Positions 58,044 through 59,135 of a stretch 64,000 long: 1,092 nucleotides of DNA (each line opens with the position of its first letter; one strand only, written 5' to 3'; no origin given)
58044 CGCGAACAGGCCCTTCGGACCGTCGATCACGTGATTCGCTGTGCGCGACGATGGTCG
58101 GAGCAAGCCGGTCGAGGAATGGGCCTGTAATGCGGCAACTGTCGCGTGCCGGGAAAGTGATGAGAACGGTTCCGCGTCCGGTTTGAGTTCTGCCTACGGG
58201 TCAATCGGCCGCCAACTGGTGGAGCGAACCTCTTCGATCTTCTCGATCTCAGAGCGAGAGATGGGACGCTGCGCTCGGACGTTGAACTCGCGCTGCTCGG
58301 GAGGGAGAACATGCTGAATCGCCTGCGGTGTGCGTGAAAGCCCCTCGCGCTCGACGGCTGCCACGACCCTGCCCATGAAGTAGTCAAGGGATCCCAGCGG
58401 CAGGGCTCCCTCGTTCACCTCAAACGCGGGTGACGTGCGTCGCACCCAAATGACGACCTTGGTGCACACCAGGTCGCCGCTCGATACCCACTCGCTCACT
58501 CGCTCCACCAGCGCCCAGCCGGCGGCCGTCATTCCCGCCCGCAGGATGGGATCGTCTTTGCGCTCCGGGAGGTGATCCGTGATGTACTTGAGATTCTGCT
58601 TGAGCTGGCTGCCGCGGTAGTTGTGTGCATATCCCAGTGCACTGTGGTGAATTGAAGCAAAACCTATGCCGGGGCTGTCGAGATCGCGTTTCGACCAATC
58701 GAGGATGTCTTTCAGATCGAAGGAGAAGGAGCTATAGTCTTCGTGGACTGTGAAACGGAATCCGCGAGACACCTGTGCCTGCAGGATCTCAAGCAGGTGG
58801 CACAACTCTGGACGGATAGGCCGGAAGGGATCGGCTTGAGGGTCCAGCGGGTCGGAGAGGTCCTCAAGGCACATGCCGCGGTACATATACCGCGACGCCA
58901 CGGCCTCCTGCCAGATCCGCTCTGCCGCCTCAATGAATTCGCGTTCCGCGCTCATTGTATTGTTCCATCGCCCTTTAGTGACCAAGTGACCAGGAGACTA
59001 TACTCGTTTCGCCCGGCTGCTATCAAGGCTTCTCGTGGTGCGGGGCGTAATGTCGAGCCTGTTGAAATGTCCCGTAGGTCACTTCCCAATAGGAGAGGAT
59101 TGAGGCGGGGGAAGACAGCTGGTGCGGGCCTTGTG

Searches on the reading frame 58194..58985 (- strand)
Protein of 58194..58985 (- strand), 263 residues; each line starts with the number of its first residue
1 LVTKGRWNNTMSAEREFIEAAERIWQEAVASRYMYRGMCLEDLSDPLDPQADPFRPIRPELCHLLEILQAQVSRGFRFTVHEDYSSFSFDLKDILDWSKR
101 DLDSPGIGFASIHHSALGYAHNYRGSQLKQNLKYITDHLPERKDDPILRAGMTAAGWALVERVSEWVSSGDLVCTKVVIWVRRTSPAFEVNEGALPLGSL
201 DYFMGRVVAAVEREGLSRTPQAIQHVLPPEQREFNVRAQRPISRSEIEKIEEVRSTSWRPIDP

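Call 3: search_protein_families(library=pfam, proteins=[window:58194-58985:-], max_evalue=0.01)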
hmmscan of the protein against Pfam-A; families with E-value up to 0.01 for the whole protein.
window:58194-58985:- (263 aa): 0 families

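Call 4: search_protein_families(library=padloc, proteins=[window:58194-58985:-], max_evalue=1)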
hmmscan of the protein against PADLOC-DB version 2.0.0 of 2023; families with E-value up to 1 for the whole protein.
window:58194-58985:- (263 aa): 0 families

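Call 5: search_protein_families(library=ncbifam, proteins=[window:58194-58985:-], max_evalue=1)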
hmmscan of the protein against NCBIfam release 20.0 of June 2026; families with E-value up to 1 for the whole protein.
window:58194-58985:- (263 aa): 0 families

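Call 6: search_protein_families(library=phrogs, proteins=[window:58194-58985:-], max_evalue=0.1)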
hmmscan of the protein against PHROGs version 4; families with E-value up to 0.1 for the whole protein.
window:58194-58985:- (263 aa): 1 family
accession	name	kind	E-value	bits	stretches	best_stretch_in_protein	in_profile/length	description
phrog_27932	-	tail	0.091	11.9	0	13-98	71-159/855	baseplate hub subunit and tail lysozyme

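Call 8: find_homologous_proteins(query=window:58194-58955:-, max_evalue=0.001)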
Query window:58194-58955:- (253 aa): 16 proteins with E <= 0.001 among 784 candidates.
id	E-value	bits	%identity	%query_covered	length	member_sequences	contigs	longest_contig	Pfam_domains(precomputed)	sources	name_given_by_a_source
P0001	4.1e-168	575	100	100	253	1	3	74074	-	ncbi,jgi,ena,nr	ncbi:MAG TPA: hypothetical protein VM221_12265 [Armatimonadota bacterium]|nr:hypothetical protein [A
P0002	3.3e-99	350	70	88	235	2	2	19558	-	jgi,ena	-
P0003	4.7e-67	244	50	91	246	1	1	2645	-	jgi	jgi:hypothetical protein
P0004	6.1e-67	244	50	91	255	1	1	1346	-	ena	-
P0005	1.0e-66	243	46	94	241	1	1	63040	-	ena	-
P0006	2.0e-65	239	47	94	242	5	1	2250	-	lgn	-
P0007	2.1e-65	239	46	94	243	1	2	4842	-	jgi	-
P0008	4.2e-64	235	45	94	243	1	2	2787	-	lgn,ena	-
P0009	4.8e-64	235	46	96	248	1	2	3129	-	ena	-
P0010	2.9e-63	232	45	95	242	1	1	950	-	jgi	jgi:hypothetical protein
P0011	7.6e-62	227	44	94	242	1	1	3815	-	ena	-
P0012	1.1e-61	227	44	96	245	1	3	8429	-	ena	-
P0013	2.7e-61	226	43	95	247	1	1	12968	-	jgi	jgi:hypothetical protein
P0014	1.7e-59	220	45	93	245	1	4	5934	-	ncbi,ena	-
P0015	4.5e-57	212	42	97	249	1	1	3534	-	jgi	jgi:hypothetical protein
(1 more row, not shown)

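Call 10: find_encoding_contigs(protein=P0002, flank=6000, max_places=3)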
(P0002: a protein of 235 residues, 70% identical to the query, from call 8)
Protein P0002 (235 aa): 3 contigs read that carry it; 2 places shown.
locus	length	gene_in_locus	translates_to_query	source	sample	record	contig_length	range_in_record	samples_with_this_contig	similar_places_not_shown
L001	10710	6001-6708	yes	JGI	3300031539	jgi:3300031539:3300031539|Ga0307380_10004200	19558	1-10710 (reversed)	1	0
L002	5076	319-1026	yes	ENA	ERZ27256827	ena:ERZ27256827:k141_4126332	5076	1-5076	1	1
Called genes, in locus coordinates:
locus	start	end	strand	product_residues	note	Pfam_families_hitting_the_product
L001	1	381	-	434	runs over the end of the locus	PF01381:HTH_3, PF13560:HTH_31, PF07883:Cupin_2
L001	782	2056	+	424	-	PF02812:ELFV_dehydrog_N, PF00208:ELFV_dehydrog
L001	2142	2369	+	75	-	-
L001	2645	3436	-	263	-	PF02633:Creatininase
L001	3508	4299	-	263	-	-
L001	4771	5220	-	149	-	PF13358:DDE_3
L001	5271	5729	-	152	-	PF13384:HTH_23 (weak), PF13551:HTH_29 (weak), PF13565:HTH_32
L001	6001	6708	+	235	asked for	-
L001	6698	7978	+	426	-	PF01451:LMWPc, PF01261:AP_endonuc_2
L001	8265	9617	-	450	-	PF01839:FG-GAP (faint), PF13517:FG-GAP_3, PF21348:RGL11_C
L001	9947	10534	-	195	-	-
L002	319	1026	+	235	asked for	-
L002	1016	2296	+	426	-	PF01451:LMWPc, PF01261:AP_endonuc_2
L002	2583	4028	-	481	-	PF01839:FG-GAP (faint), PF13517:FG-GAP_3, PF21348:RGL11_C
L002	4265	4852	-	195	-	-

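Call 11: find_encoding_contigs(protein=P0005, flank=6000, max_places=3)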
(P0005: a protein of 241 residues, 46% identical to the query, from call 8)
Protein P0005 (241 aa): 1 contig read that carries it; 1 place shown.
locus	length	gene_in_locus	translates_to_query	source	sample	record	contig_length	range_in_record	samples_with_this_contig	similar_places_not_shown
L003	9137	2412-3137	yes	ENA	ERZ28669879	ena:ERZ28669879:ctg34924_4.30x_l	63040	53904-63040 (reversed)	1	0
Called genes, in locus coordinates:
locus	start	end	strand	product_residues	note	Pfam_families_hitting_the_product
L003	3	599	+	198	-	?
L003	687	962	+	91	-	PF13744:HTH_37 (weak), PF12844:HTH_19 (weak), PF13560:HTH_31, PF01381:HTH_3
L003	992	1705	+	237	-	PF19865:DUF6338 (weak)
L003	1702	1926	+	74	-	-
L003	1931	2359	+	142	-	-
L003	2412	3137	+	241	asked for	-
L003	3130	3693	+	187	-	-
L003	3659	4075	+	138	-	-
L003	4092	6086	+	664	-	PF26550:Tricorn_2nd, PF00930:DPPIV_N (weak), PF07676:PD40, PF26549:Tricorn_N, PF26550:Tricorn_2nd (weak), PF26549:Tricorn_N, PF20434:BD-FAE, PF00326:Peptidase_S9, +6 more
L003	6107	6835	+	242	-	PF13489:Methyltransf_23, PF03848:TehB (weak), PF06080:DUF938 (faint), PF07021:MetW (weak), PF13847:Methyltransf_31, PF08241:Methyltransf_11, PF08242:Methyltransf_12, PF13649:Methyltransf_25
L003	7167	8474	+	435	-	PF08448:PAS_4, PF13426:PAS_9 (faint), PF08447:PAS_3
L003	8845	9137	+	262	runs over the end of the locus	PF13679:Methyltransf_32, PF13847:Methyltransf_31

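Call 12: find_encoding_contigs(protein=P0013, flank=6000, max_places=3)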
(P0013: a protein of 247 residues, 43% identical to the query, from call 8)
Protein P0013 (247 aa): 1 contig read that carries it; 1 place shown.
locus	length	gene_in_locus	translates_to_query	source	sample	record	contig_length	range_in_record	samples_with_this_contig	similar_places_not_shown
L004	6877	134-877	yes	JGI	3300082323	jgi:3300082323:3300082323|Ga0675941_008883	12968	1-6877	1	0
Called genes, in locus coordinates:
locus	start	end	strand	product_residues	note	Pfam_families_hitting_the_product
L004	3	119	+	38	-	?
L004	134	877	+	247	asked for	-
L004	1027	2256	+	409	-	PF00027:cNMP_binding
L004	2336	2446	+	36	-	-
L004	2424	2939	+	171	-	PF07719:TPR_2 (faint), PF13181:TPR_8 (faint), PF00515:TPR_1 (faint)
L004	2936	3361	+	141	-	PF00583:Acetyltransf_1, PF13508:Acetyltransf_7, PF08445:FR47 (weak)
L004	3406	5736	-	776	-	PF00069:Pkinase, PF07714:PK_Tyr_Ser-Thr, PF13428:TPR_14 (faint), PF00515:TPR_1 (faint), PF07719:TPR_2 (faint), PF13181:TPR_8 (faint), PF13424:TPR_12 (faint), PF10952:DUF2753 (faint), +1 more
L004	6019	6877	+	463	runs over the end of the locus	-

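Call 14: find_encoding_contigs(protein=P0012, flank=5000, max_places=3)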
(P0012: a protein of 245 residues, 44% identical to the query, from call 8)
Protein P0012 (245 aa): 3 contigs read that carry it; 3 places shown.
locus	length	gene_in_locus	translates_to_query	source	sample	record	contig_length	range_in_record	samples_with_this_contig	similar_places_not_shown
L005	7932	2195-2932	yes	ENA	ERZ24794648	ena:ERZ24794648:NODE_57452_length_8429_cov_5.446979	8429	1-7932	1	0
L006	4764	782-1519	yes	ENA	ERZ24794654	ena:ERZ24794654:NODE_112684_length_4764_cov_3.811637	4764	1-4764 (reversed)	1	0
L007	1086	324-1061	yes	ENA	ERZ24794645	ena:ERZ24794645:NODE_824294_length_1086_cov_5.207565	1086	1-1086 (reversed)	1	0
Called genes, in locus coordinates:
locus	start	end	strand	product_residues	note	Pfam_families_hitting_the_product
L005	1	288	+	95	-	?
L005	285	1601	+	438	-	PF13517:FG-GAP_3 (faint)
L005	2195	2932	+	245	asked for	-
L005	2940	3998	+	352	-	PF00326:Peptidase_S9 (faint)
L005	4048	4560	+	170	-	PF10882:bPH_5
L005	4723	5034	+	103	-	-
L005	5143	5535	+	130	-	PF20393:Pro_CA_2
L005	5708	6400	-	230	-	-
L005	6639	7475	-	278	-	PF00023:Ank (faint), PF13637:Ank_4 (faint), PF13606:Ank_3 (faint), PF12796:Ank_2 (weak)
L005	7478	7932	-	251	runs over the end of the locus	PF13857:Ank_5 (faint), PF13637:Ank_4 (weak), PF12796:Ank_2, PF00023:Ank, PF13606:Ank_3 (weak), PF12796:Ank_2 (weak), PF13637:Ank_4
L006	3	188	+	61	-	?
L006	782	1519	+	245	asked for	-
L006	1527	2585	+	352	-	PF00326:Peptidase_S9 (faint)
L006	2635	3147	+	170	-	PF10882:bPH_5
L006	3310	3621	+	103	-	-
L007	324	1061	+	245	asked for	-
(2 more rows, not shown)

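Call 15: find_encoding_contigs(protein=P0014, flank=5000, max_places=4)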
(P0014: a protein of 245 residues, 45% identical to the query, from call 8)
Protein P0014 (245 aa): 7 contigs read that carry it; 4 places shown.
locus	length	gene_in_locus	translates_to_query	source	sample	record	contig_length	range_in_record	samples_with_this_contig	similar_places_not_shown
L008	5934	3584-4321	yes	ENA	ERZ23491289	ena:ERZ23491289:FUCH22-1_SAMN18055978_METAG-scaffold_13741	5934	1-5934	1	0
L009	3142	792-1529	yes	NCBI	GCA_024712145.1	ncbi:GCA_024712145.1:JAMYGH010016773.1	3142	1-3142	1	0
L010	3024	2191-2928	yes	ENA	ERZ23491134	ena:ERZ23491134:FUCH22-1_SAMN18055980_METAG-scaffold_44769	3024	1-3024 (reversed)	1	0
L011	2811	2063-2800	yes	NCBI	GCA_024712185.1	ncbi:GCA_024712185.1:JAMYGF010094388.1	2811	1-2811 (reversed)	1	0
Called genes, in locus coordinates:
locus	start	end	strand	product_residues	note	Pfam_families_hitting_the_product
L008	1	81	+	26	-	?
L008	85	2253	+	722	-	PF02901:PFL-like, PF01228:Gly_radical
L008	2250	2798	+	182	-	-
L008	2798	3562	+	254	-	PF13517:FG-GAP_3 (faint), PF01839:FG-GAP (faint)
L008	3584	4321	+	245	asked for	-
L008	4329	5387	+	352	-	PF22244:GCE_fung (faint), PF00326:Peptidase_S9 (faint)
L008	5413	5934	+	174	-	?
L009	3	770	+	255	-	?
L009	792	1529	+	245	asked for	-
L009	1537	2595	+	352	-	PF22244:GCE_fung (faint), PF00326:Peptidase_S9 (faint)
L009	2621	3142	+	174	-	?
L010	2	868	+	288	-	?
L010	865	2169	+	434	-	PF13517:FG-GAP_3 (faint), PF01839:FG-GAP (faint)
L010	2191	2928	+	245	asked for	-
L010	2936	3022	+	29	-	?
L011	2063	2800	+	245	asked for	-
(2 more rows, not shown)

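Call 17: search_solved_structures(query=window:58194-58955:-, max_evalue=10)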
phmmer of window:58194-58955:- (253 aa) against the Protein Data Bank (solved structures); distinct sequences matched with E-value up to 10: 0.

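Call 27: predict_structure(alignment_id=A2)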
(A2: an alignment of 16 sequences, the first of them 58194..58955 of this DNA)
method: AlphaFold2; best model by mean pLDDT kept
length: 253 residues; sequences in the alignment: 16
mean_pLDDT: 90.1   pTM: 0.83
mean pLDDT of the five models: 90.1, 85.1, 83.9, 83.9, 83.0
residues with pLDDT >= 90: 187; 70-90: 54; 50-70: 6; < 50: 6
segments of 3 or more residues with pLDDT < 50: 249-253
pLDDT, mean of each block of 10 residues (from residue 1): 90 88 93 91 93 97 93 78 94 91 92 90 93 96 97 92 88 94 88 94 95 88 88 96 67 40
secondary structure, 60 per line:
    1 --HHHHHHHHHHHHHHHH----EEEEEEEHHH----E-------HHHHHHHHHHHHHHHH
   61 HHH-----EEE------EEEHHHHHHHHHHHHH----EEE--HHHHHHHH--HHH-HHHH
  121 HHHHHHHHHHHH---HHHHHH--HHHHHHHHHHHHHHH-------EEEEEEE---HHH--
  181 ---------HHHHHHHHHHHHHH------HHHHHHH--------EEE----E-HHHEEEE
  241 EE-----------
elements in order: H3-18 E23-29 H45-63 E69-71 E78-80 H81-93 E98-100 H103-110 H117-132 H136-141 H144-158 E166-172 H190-203 H210-216 E225-227 E237-242

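Call 29: search_protein_representatives(alignment_id=A2)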
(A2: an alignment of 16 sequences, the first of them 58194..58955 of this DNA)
Query: 16 sequences, 245 profile positions. Proteins with E-value up to 0.001 (for the whole library): 71; up to 1e-10: 40; up to 1e-30: 24. The best 71 are listed.
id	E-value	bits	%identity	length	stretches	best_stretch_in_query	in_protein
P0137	6.3e-103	359.6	-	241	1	2-240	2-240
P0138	5.2e-93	327.1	-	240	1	3-241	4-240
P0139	7.4e-84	297.1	-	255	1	8-242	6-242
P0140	6.2e-79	281.0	-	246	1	4-242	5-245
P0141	6.2e-75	267.9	-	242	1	3-240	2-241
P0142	6.4e-74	264.6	-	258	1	1-242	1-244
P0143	4.3e-67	242.3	-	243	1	4-241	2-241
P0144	2.0e-65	236.8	-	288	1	4-218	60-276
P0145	2.7e-65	236.3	-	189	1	75-241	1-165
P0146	1.2e-64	234.2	-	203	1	1-177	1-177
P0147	1.8e-60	220.5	-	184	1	4-174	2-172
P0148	1.7e-59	217.4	-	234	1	4-242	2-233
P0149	3.2e-58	213.2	-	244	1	4-239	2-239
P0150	1.3e-54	201.4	-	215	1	4-199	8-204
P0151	2.0e-53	197.5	-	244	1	3-241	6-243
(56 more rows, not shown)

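Call 39: fold_search(model_id=the predicted structure, library=pdb)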
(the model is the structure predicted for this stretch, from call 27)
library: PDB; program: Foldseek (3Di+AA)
matches with E <= 10: 229; with E <= 0.001: 0
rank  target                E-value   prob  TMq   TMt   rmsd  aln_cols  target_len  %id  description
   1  2xic_B                3.1e-01  0.08  0.11  0.08  14.6       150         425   14  Pilus-presented adhesin, Spy0125 (Cpa), P212121 form (ESRF data) (released 2010-08-04)
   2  2xic_A                3.5e-01  0.08  0.11  0.08  14.6       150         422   14  Pilus-presented adhesin, Spy0125 (Cpa), P212121 form (ESRF data) (released 2010-08-04)
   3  9e7l_A                3.7e-01  0.02  0.09  0.04  37.2       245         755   13  Yeast V-ATPase Vo proton channel bound to nanobody 2WVA7 (released 2025-02-05)
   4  9o4m_B                5.0e-01  0.02  0.10  0.11  20.4       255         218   14  Crystal structure of Ubiquitin Carboxy Terminal Hydrolase L1 Q209C mutant covalently crosslinked to ubiquitin genetica (released 2025-07-30)
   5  6b7p_A                5.3e-01  0.08  0.16  0.14  19.2       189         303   13  Crystal structure of Legionella effector sdeD (lpg2509) (released 2018-04-18)
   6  3b6h_A                5.3e-01  0.06  0.14  0.09  20.3       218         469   14  Crystal structure of human prostacyclin synthase in complex with inhibitor minoxidil (released 2007-11-20)
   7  8rev_A                5.6e-01  0.10  0.19  0.09  14.9       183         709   10  Structure of XPD stalled at a Y-fork DNA containing a interstrand crosslink (released 2024-05-29)
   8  7zm0_E                5.6e-01  0.02  0.12  0.12  20.6       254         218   12  Structure of UCHL1 in complex with GK13S inhibitor (released 2022-09-14)
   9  7zm0_H                5.9e-01  0.02  0.10  0.11  21.0       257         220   12  Structure of UCHL1 in complex with GK13S inhibitor (released 2022-09-14)
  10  8eo6_A                6.3e-01  0.04  0.15  0.14  17.6       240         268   10  Crystal structure of metagenomic class A beta-lactamase precursor LRA-5 in complex with ceftazidime at 2.35 Angstrom r (released 2023-10-04)
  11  8gii_B                6.6e-01  0.04  0.14  0.13  19.0       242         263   12  TEM-1 Beta Lactamase Variant 80.a (released 2024-04-17)
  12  4rx2_H                6.6e-01  0.04  0.13  0.13  18.7       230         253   11  A triple mutant in the omega-loop of TEM-1 beta-lactamase changes the substrate profile via a large conformational cha (released 2015-03-04)
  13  8eo7_B                7.0e-01  0.05  0.15  0.16  17.6       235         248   12  Crystal structure of metagenomic beta-lactamase LRA-5 Y69Q/V166E mutant at 2.15 Angstrom resolution (released 2023-10-04)
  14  4bug_B                7.5e-01  0.06  0.12  0.08  15.7       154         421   16  Pilus-presented adhesin, Spy0125 (Cpa), Cys426Ala mutant (released 2013-10-09)
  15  7zm0_D                7.5e-01  0.02  0.10  0.11  21.1       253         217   13  Structure of UCHL1 in complex with GK13S inhibitor (released 2022-09-14)
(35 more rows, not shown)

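Call 42: fold_search(model_id=the predicted structure, library=viral)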
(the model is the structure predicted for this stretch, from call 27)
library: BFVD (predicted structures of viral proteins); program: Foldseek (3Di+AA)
matches with E <= 10: 224; with E <= 0.001: 0
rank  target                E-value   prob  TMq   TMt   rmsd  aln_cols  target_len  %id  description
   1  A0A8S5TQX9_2          3.5e-01  0.18  0.20  0.06  16.1       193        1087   13  Uncharacterized protein [Myoviridae sp. ctY1522]
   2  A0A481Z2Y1            4.1e-01  0.08  0.21  0.11  21.2       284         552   10  Uncharacterized protein [Pithovirus LCPAC102]
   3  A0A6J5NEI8            5.2e-01  0.02  0.10  0.05  23.0       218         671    9  Head-to-tail connector protein, podovirus-type [uncultured Caudovirales phage]
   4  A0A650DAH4            6.9e-01  0.06  0.14  0.19  16.4       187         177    7  (no name in the UniProt tables at hand)
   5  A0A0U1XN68            8.7e-01  0.02  0.09  0.13  18.9       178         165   12  Outer capsid protein VP2 (Fragment) [African horse sickness virus 2]
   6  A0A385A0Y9            9.3e-01  0.04  0.15  0.16  23.0       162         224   12  (no name in the UniProt tables at hand)
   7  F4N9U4                1.2e+00  0.01  0.09  0.11  23.0       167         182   13  Tail tubular protein A [Pantoea phage LIMEzero]
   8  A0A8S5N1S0            1.3e+00  0.20  0.21  0.35   9.4       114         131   18  Avd-like protein [Siphoviridae sp. ctYWp4]
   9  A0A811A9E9            1.3e+00  0.20  0.20  0.21  10.8       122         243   14  (no name in the UniProt tables at hand)
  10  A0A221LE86            1.5e+00  0.08  0.16  0.24  15.3       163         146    9  (no name in the UniProt tables at hand)
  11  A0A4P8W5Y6            1.5e+00  0.01  0.10  0.06  19.9       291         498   10  (no name in the UniProt tables at hand)
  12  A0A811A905            1.6e+00  0.07  0.17  0.26  18.1       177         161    6  (no name in the UniProt tables at hand)
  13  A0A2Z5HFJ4            1.6e+00  0.04  0.13  0.15  16.8       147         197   14  (no name in the UniProt tables at hand)
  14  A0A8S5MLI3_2          1.6e+00  0.03  0.19  0.05  15.4       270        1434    9  Crystallin beta/gamma motif-containing protein [Podoviridae sp. ctlpi2]
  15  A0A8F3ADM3            1.6e+00  0.03  0.09  0.10  16.4        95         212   16  Outer capsid protein VP2 (Fragment) [Bluetongue virus 3]
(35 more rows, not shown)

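Call 54: find_related_loci(query=A2, collection=metagenome_contigs, flank=6000)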
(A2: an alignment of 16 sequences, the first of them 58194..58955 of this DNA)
Query A2 (253 aa) in metagenome_contigs; peptide patterns used: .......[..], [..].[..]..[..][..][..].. (x = any residue, [..] = any of these).
151 stretches matched a pattern; 11 encode a relative of the query (tblastn E <= 1e-3); 11 distinct loci.
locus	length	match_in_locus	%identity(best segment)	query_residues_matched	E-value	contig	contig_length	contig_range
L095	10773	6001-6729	67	7-249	7e-112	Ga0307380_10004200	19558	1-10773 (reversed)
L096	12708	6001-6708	47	6-241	3e-78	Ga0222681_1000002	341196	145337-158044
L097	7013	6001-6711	46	15-243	9e-68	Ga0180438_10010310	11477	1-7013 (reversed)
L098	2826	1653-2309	47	15-232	2e-67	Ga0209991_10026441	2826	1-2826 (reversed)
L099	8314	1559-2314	45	1-245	7e-66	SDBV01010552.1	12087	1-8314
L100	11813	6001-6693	47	13-243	1e-65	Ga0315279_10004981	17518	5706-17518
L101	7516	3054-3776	41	7-245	2e-60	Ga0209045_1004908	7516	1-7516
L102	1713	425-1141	39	13-243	6e-54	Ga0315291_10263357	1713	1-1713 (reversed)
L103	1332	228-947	31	14-253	8e-38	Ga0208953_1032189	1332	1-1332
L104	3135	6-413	40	106-243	1e-29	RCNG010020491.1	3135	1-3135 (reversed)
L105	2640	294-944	27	30-241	2e-19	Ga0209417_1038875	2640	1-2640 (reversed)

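Call 55: find_related_loci(query=A2, collection=viral_contigs, flank=6000)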
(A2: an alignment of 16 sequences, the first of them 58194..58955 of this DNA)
Query A2 (253 aa) in viral_contigs; peptide patterns used: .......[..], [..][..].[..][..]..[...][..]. (x = any residue, [..] = any of these).
21 stretches matched a pattern, but none encodes a relative of the query by tblastn (E <= 1e-3).

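Call 62: search_protein_families(library=pfam, alignment_id=A4, max_evalue=1)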
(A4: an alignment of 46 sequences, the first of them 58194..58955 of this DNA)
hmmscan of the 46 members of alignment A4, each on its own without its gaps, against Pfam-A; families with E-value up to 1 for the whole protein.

A. member 1, window:58194-58955:- (253 aa): 0 families

B. families by the number of members that match (of 46 scanned): 25 families
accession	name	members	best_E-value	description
PF19995.5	iSTAND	1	0.0014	inactive STAND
PF01051.27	Rep3_N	1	0.0027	Initiator Replication protein, WH1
PF16057.10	DUF4800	1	0.018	Domain of unknown function (DUF4800)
PF14113.12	Tae4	1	0.031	Type VI secretion system (T6SS), amidase effector protein 4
PF07978.19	NIPSNAP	1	0.039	NIPSNAP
PF04761.17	Phage_Treg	1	0.044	Lactococcus bacteriophage putative transcription regulator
PF12965.13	DUF3854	1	0.047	Domain of unknown function (DUF3854)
PF08032.17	SpoU_sub_bind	1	0.054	RNA 2'-O ribose methyltransferase substrate binding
PF08633.15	Rox3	1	0.059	Rox3 mediator complex subunit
PF01843.25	DIL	1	0.066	DIL domain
PF20307.4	divDNAB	1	0.068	Divergent DnaB-like ATPase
PF19064.5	DUF5760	1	0.08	Family of unknown function (DUF5760)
PF20803.2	PaaX_M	1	0.084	PaaX protein central Cas2-like domain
PF05745.16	CRPA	1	0.092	Chlamydia 15 kDa cysteine-rich outer membrane protein (CRPA)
PF20694.2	TRADD-like_N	1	0.094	TRADD-like N-terminal domain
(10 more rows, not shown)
